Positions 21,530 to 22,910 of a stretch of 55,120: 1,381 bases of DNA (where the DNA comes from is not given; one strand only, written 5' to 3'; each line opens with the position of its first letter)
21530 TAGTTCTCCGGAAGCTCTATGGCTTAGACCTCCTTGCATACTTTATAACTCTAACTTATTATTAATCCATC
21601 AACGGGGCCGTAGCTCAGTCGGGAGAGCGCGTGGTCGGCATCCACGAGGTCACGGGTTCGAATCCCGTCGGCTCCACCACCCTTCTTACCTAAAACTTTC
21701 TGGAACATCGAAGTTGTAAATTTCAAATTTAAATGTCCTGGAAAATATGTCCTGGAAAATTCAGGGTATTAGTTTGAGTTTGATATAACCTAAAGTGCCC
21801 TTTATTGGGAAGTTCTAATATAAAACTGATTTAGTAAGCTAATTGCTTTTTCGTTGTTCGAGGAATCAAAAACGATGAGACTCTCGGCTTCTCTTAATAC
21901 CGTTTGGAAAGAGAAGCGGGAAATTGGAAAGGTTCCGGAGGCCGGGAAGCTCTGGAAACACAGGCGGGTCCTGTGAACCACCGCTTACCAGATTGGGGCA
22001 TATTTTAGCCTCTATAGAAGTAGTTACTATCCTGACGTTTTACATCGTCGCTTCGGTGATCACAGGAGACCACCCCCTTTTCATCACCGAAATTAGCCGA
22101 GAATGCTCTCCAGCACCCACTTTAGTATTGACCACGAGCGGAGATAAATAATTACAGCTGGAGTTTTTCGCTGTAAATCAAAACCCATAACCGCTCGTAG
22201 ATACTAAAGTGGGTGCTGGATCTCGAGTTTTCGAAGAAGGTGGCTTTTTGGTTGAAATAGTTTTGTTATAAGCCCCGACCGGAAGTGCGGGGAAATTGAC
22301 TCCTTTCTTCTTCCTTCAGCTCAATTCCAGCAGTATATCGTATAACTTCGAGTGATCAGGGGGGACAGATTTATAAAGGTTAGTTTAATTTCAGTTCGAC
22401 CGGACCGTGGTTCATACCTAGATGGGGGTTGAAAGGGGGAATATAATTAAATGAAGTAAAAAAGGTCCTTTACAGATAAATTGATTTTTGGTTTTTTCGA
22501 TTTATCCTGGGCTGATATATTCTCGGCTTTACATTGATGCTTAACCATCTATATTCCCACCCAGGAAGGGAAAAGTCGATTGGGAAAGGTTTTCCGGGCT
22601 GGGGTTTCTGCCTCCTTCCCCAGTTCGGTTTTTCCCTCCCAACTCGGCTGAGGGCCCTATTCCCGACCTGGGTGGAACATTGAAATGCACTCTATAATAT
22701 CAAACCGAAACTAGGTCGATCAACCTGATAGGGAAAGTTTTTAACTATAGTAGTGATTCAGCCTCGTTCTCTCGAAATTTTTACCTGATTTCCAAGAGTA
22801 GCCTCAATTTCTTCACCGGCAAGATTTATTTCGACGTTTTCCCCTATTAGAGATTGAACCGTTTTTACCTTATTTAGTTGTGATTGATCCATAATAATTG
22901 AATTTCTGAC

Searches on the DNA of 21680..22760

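Call 39: search_rna_families(source=window, start=21680, end=22760, threshold=evalue, max_evalue=1)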
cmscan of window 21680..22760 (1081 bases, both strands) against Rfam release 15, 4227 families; matches with E-value up to 1: 2.
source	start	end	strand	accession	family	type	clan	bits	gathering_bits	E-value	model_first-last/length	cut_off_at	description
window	22106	22223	+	RF04210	MIR8643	Gene; miRNA;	-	20.4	135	0.31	1-150/150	no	MIR8643 microRNA precursor family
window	22505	22641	+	RF00056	SNORA71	Gene; snRNA; snoRNA; HACA-box;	-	19.2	60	0.51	1-134/134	no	Small nucleolar RNA SNORA71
